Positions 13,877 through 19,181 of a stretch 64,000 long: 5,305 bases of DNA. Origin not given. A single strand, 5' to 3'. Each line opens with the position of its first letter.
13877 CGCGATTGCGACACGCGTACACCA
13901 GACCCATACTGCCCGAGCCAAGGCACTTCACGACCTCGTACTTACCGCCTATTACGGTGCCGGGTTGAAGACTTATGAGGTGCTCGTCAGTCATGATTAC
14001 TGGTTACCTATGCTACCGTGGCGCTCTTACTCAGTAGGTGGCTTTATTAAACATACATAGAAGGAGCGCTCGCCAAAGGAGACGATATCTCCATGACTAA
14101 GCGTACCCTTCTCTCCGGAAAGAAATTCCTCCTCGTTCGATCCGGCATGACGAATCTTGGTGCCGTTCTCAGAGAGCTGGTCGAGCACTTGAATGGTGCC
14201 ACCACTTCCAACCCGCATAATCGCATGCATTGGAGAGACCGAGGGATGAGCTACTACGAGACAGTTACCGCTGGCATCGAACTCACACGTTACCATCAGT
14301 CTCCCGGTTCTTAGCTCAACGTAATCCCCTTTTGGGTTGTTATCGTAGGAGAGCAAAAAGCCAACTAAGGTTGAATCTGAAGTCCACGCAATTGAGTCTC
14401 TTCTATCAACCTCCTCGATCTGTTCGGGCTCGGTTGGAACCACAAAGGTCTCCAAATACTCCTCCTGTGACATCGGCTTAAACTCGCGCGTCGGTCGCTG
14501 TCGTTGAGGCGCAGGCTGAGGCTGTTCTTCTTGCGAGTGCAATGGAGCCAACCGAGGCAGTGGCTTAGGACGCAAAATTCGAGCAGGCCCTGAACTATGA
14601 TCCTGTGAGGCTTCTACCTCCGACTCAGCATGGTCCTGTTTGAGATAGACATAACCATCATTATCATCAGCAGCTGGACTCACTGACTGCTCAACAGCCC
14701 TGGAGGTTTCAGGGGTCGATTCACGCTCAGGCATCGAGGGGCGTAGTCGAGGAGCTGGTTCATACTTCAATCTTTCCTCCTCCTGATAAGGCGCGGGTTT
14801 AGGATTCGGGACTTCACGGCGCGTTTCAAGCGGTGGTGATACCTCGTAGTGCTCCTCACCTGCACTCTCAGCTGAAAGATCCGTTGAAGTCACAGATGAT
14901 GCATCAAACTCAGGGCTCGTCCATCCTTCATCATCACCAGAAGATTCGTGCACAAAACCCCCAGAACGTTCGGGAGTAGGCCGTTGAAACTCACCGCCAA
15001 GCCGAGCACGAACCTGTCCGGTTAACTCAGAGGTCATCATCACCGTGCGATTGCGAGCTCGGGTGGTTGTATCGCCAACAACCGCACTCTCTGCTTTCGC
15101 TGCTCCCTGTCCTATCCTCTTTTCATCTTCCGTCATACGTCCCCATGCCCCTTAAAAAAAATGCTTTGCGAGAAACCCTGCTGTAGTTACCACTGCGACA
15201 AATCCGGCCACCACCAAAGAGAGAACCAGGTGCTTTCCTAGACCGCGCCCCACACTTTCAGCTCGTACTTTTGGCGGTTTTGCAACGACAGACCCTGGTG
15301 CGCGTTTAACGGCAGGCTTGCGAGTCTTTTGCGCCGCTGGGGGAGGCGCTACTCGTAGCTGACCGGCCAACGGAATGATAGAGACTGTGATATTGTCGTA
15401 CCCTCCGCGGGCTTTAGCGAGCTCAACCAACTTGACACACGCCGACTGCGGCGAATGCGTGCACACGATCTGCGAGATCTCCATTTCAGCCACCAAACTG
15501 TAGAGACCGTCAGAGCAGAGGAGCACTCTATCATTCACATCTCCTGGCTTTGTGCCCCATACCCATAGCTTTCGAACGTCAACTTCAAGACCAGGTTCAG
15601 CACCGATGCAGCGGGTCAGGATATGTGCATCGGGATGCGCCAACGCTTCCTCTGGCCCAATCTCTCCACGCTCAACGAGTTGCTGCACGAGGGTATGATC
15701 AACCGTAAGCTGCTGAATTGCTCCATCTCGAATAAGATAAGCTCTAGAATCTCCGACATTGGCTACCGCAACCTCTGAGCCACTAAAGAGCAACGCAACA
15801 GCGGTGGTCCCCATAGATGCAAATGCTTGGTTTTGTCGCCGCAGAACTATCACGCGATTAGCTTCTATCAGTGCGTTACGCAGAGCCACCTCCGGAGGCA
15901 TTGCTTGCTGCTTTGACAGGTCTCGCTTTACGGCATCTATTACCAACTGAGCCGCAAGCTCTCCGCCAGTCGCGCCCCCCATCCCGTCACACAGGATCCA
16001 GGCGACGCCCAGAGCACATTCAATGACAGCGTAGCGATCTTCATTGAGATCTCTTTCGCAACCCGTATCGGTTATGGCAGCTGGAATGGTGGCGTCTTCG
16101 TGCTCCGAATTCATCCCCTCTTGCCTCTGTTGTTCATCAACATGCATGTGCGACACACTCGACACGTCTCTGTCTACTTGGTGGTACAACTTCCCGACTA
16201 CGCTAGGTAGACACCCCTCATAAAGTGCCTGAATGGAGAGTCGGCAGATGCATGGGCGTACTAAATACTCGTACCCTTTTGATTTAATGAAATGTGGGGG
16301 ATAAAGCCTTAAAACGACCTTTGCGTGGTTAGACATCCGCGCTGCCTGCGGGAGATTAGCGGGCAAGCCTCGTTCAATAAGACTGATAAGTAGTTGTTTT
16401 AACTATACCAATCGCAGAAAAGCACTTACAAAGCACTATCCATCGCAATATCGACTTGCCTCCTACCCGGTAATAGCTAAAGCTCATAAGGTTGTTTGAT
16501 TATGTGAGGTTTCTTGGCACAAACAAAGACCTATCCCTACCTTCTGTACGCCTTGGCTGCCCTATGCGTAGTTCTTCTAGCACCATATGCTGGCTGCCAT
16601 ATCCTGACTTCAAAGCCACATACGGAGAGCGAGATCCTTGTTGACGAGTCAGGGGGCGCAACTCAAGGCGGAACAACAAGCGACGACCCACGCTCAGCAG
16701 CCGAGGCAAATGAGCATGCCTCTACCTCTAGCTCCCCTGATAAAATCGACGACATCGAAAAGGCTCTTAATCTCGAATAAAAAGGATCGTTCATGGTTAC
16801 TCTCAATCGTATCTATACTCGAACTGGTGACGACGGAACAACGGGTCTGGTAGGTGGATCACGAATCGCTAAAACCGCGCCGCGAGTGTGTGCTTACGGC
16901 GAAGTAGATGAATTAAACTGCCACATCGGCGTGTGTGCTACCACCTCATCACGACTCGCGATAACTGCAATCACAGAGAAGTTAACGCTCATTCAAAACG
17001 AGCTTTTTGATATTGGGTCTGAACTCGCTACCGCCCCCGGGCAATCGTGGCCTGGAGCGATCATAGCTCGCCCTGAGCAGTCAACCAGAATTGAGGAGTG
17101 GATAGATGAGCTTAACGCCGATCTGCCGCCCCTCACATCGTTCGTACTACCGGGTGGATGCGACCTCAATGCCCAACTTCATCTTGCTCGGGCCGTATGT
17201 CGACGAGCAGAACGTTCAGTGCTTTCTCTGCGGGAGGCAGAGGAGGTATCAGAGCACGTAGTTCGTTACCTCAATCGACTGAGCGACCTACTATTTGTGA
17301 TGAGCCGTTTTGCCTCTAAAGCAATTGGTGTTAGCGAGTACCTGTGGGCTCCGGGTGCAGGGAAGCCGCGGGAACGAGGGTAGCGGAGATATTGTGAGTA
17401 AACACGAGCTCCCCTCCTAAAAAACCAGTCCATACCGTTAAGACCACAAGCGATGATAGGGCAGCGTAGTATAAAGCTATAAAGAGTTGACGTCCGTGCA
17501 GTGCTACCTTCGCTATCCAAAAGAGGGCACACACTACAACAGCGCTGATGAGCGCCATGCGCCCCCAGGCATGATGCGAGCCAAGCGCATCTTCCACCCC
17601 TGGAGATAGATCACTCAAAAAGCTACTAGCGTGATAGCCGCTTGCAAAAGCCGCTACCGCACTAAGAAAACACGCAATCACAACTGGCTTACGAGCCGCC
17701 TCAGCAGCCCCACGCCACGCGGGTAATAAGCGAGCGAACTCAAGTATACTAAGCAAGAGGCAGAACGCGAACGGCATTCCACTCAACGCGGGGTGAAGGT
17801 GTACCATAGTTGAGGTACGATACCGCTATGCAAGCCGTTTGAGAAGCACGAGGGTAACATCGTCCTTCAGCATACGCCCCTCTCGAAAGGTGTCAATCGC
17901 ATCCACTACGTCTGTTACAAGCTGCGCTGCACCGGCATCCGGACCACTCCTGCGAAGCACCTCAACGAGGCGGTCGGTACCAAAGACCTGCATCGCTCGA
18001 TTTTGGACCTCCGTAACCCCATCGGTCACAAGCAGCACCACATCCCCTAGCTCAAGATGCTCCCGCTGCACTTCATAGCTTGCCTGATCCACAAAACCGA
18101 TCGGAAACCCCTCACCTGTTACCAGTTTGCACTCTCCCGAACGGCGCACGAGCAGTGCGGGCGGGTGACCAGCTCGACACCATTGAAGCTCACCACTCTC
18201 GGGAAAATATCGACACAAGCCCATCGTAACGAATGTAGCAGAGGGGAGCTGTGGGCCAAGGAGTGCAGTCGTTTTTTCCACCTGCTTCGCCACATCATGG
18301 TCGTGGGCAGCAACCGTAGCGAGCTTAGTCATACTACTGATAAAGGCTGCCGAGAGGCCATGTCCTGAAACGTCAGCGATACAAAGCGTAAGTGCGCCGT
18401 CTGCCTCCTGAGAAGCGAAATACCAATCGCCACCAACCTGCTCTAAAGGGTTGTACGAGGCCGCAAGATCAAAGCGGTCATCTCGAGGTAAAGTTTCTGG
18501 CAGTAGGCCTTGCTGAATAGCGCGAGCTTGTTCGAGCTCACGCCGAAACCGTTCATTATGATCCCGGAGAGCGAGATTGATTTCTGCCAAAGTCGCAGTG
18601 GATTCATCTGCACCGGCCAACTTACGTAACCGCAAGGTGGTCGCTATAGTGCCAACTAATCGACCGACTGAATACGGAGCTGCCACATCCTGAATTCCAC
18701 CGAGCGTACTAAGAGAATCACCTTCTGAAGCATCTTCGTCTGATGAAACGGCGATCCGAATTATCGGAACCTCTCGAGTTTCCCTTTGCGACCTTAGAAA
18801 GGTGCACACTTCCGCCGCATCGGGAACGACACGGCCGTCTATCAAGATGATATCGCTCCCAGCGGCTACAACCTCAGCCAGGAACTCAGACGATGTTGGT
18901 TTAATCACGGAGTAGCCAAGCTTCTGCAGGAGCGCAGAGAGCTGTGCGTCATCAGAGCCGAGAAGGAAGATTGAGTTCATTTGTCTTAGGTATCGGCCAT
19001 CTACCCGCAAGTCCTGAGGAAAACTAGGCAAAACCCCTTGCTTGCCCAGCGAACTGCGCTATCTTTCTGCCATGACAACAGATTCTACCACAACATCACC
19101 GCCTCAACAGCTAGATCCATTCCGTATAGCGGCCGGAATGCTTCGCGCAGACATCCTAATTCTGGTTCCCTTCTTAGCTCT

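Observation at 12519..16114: Tail-anchored Ser/Thr kinase, FHA protein and tail-anchored PP2C phosphatase directly upstream of the Tad-like genes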

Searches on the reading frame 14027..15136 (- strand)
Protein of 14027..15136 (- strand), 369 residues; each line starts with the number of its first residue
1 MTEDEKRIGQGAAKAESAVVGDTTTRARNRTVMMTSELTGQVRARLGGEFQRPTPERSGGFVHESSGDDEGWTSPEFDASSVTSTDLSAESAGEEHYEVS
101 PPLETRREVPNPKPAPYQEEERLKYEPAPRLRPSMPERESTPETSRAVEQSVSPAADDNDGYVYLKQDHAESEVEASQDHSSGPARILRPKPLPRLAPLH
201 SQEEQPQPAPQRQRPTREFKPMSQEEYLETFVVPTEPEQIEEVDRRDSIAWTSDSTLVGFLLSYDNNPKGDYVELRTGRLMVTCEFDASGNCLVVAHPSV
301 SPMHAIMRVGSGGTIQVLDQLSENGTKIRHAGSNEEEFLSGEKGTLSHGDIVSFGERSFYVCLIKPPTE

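Call 4: search_protein_families(library=pfam, proteins=[window:14027-15136:-], max_evalue=0.01)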
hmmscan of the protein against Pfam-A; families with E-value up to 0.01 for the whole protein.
window:14027-15136:- (369 aa): 1 family
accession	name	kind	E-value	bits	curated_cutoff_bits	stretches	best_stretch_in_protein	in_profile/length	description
PF00498.31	FHA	-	3.7e-07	30.9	20.7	1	289-355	7-67/67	FHA domain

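Call 7: find_encoding_contigs(protein=window:14027-15136:-, flank=10000, max_places=6)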
Protein window:14027-15136:- (369 aa): 7 contigs read that carry it; 6 places shown.
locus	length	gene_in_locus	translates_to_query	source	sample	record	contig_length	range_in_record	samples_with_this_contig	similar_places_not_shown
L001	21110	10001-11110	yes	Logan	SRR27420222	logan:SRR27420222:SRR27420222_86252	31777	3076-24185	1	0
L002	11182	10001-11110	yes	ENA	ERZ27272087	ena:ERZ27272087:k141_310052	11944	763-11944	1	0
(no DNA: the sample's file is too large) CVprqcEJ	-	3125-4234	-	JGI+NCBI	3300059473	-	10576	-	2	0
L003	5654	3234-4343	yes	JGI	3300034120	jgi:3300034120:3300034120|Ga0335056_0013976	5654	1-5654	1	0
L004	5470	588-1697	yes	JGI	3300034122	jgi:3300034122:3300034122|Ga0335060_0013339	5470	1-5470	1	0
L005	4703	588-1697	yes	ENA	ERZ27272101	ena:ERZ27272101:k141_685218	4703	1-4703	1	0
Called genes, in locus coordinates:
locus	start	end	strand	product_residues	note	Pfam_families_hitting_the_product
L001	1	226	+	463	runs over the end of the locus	PF00919:UPF0004, PF04055:Radical_SAM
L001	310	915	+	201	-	PF02577:BFN_dom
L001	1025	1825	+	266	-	-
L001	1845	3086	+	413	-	PF03137:OATP (faint), PF07690:MFS_1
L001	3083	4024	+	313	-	PF00682:HMGL-like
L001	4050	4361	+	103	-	-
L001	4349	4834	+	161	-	-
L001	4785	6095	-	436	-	-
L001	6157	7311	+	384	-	PF07228:SpoIIE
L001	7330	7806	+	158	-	-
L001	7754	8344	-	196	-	PF01923:Cob_adeno_trans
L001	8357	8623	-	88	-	-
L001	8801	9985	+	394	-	PF13672:PP2C_2, PF00481:PP2C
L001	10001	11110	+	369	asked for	PF00498:FHA (weak)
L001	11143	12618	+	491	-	PF00069:Pkinase, PF03109:ABC1 (faint), PF07714:PK_Tyr_Ser-Thr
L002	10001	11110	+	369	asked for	PF00498:FHA (weak)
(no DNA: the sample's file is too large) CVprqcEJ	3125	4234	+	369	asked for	PF00498:FHA (weak)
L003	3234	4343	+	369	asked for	PF00498:FHA (weak)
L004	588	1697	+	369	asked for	PF00498:FHA (weak)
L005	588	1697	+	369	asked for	PF00498:FHA (weak)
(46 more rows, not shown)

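Call 25: search_protein_families(library=ncbifam, proteins=[window:14027-15136:-], max_evalue=0.001)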
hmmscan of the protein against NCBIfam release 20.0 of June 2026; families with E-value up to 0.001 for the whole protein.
window:14027-15136:- (369 aa): 0 families

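Call 36: find_homologous_proteins(query=A2, max_evalue=0.001)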
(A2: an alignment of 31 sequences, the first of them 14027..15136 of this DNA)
Query A2 (31 sequences) (369 aa, profile of the alignment): 301 proteins with E <= 0.001 among 8000 candidates; the best 120 are listed.
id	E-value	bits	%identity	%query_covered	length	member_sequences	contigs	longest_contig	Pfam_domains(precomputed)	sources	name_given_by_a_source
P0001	1.7e-89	319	100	100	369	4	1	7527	PF00498.32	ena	-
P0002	6.0e-87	310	80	100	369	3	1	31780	PF00498.32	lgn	-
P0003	9.2e-87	310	80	100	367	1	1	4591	PF00498.32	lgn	-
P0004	1.1e-86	310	70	100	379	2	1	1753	PF00498.32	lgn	-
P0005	1.8e-85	306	60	32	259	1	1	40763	-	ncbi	-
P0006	2.7e-85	305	57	100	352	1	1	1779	PF00498.32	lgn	-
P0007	8.2e-85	303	63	32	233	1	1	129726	PF00498.32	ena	-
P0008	3.1e-84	301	37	99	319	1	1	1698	PF00498.32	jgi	jgi:hypothetical protein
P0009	4.6e-84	301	57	33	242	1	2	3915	PF00498.32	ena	-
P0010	1.1e-83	300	61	31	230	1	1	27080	-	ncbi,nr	ncbi:MAG: FHA domain-containing protein [Deltaproteobacteria bacterium]|nr:FHA domain-containing pro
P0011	1.3e-83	300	61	32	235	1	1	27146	-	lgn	-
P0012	2.5e-83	299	54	36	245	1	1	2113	-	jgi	jgi:hypothetical protein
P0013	5.7e-83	297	60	31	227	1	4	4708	-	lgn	-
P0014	7.4e-83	297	61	31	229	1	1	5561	-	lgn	-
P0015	7.5e-83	297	57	32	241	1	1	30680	PF00498.32,PF16697.11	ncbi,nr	ncbi:MAG: FHA domain-containing protein [Candidatus Dadabacteria bacterium]|nr:MAG: FHA domain-conta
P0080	4.5e-79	285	43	50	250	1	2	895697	-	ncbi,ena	-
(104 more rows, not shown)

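Call 53: search_solved_structures(query=window:14027-15136:-, max_evalue=0.001)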
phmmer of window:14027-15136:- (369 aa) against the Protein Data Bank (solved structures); distinct sequences matched with E-value up to 0.001: 0.

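Call 73: find_encoding_contigs(protein=P0080, flank=10000, max_places=1)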
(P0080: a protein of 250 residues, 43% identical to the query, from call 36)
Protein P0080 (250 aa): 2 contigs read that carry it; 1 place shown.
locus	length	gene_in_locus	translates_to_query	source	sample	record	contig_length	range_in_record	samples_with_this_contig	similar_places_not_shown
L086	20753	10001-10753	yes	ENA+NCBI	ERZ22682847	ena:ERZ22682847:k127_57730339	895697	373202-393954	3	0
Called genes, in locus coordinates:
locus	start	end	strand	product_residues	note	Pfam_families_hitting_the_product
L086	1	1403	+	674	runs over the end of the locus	PF07715:Plug, PF00593:TonB_dep_Rec_b-barrel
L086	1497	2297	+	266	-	-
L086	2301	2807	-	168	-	PF13577:SnoaL_4 (weak)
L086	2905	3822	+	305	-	PF00682:HMGL-like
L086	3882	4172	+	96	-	-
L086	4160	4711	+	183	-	-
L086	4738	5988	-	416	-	-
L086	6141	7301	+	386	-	PF07228:SpoIIE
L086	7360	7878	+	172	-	PF09990:DUF2231 (weak)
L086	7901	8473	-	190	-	PF01923:Cob_adeno_trans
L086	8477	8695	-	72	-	-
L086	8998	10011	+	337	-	PF13672:PP2C_2, PF00481:PP2C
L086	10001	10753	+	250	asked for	-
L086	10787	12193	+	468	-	PF00069:Pkinase, PF07714:PK_Tyr_Ser-Thr, PF03109:ABC1 (weak)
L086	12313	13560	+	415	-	PF01656:CbiA (faint), PF13614:AAA_31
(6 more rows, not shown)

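Call 74: find_encoding_contigs(protein=P0015, flank=10000, max_places=1)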
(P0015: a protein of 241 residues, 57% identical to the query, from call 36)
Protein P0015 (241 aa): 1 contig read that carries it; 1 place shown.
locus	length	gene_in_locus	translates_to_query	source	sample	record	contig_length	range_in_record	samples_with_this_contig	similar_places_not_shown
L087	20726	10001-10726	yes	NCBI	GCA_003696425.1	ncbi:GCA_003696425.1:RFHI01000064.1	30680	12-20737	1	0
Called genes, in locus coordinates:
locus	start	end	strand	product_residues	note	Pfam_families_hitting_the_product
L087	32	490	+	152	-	PF09990:DUF2231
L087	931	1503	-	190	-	PF01923:Cob_adeno_trans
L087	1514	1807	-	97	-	-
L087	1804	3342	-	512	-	PF00158:Sigma54_activat, PF14532:Sigma54_activ_2 (weak), PF00004:AAA (weak), PF07728:AAA_5, PF25601:AAA_lid_14 (weak)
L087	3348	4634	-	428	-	PF25601:AAA_lid_14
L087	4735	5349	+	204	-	PF00072:Response_reg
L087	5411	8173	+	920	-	PF00072:Response_reg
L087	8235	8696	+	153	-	-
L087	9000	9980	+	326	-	PF13672:PP2C_2, PF00481:PP2C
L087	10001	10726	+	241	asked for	PF16697:Yop-YscD_cpl (weak), PF00498:FHA (weak)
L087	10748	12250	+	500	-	PF00069:Pkinase, PF07714:PK_Tyr_Ser-Thr, PF03109:ABC1 (weak)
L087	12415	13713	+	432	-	PF13614:AAA_31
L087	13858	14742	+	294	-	PF08666:SAF (weak), PF16976:RcpC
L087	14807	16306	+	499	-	PF00437:T2SSE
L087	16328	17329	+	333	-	PF00482:T2SSF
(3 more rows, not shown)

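Call 75: predict_structure(alignment_id=A5)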
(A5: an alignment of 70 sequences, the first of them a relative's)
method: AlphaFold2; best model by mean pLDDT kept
length: 369 residues; sequences in the alignment: 70
mean_pLDDT: 66.9   pTM: 0.45
mean pLDDT of the five models: 66.9, 65.2, 63.0, 61.6, 61.4
residues with pLDDT >= 90: 88; 70-90: 50; 50-70: 144; < 50: 87
segments of 3 or more residues with pLDDT < 50: 16-18, 23-29, 49-53, 59-64, 66-71, 78-86, 150-153, 177-182, 198-202
pLDDT, mean of each block of 10 residues (from residue 1): 54 51 45 61 59 49 47 49 44 53 56 53 55 58 51 52 52 47 56 53 57 67 75 65 74 93 91 94 89 92 90 90 87 95 95 95 81
secondary structure, 60 per line:
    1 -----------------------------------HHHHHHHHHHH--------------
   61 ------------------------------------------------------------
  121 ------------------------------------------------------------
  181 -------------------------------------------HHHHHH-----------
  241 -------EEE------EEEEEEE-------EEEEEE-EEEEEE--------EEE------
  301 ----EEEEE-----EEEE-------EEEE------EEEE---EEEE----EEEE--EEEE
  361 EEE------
elements in order: H36-46 H224-229 E248-250 E257-263 E271-276 E278-283 E292-294 E305-309 E315-318 E326-329 E336-339 E343-346 E351-354 E357-363

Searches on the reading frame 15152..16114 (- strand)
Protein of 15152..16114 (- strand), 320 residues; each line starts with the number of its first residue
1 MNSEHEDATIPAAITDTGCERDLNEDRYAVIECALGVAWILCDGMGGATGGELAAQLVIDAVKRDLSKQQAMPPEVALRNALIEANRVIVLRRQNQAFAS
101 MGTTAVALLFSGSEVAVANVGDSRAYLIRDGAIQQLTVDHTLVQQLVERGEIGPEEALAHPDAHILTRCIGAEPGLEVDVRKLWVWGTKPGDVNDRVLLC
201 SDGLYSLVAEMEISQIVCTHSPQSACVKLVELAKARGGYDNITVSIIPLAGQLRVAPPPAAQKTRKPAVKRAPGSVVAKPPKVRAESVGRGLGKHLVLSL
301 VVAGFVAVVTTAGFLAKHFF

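Call 25: search_protein_families(library=ncbifam, proteins=[window:15152-16114:-], max_evalue=0.001)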
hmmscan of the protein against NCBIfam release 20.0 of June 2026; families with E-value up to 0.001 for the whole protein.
window:15152-16114:- (320 aa): 2 families
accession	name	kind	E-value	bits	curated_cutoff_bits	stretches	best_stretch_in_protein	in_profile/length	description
NF033484.1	Stp1_PP2C_phos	equivalog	7.8e-66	221.9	230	1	15-247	2-231/232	Stp1/IreP family PP2C-type Ser/Thr phosphatase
NF011149.0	PRK14559.1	equivalog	3e-37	128.7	374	1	14-247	377-629/642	serine/threonine phosphatase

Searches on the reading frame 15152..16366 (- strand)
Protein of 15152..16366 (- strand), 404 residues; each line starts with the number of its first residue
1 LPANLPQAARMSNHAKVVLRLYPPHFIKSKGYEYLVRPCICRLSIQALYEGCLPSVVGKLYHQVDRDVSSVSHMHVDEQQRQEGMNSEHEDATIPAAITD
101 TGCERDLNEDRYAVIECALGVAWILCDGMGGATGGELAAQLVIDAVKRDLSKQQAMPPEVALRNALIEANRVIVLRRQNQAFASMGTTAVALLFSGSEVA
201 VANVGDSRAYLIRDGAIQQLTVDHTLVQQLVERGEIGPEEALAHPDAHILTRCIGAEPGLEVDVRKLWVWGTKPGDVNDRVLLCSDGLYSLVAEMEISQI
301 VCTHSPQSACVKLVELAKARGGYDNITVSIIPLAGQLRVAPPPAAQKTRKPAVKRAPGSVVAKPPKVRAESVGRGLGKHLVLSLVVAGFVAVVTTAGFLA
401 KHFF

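Call 4: search_protein_families(library=pfam, proteins=[window:15152-16366:-], max_evalue=0.01)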
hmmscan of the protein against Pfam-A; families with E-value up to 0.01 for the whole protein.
window:15152-16366:- (404 aa): 2 families
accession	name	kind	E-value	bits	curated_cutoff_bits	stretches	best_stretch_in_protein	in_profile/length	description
PF00481.26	PP2C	-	1.2e-17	64.8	20.3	1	126-226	40-142/255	Protein phosphatase 2C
PF13672.11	PP2C_2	-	2e-11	44.3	24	1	107-289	11-175/209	Protein phosphatase 2C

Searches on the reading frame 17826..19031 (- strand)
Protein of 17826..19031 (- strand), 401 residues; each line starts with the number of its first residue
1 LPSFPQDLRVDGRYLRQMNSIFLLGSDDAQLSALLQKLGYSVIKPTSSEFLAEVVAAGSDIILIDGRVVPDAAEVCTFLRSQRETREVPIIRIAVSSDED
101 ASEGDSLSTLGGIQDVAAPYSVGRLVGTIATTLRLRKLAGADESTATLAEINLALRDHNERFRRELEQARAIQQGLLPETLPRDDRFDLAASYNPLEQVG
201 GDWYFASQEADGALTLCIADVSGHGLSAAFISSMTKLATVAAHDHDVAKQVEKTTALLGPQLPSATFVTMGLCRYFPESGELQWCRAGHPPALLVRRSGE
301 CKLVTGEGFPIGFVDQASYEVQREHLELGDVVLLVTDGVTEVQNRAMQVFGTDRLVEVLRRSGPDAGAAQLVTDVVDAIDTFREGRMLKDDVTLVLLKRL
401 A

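Call 25: search_protein_families(library=ncbifam, proteins=[window:17826-19031:-], max_evalue=0.001)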
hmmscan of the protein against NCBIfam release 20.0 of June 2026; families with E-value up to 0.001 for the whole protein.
window:17826-19031:- (401 aa): 5 families
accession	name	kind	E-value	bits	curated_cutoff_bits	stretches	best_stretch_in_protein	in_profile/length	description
NF045505.1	RR_RssB_Pseudo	equivalog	2.5e-13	49.8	700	1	29-343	19-342/394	two-component system response regulator RssB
TIGR02865.1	spore_II_E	equivalog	2.5e-13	49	490.8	1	197-398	564-762/764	stage II sporulation protein E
NF038263.1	prot_phos_SiaA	equivalog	6.6e-10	38.2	700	1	143-395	392-653/658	biofilm regulation protein phosphatase SiaA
TIGR02154.1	PhoB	equivalog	1.6e-07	30.9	296.2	1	32-158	19-144/226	phosphate regulon transcriptional regulator PhoB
NF040534.1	resp_reg_YycF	equivalog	0.00077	18.8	340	0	34-153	19-135/231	response regulator YycF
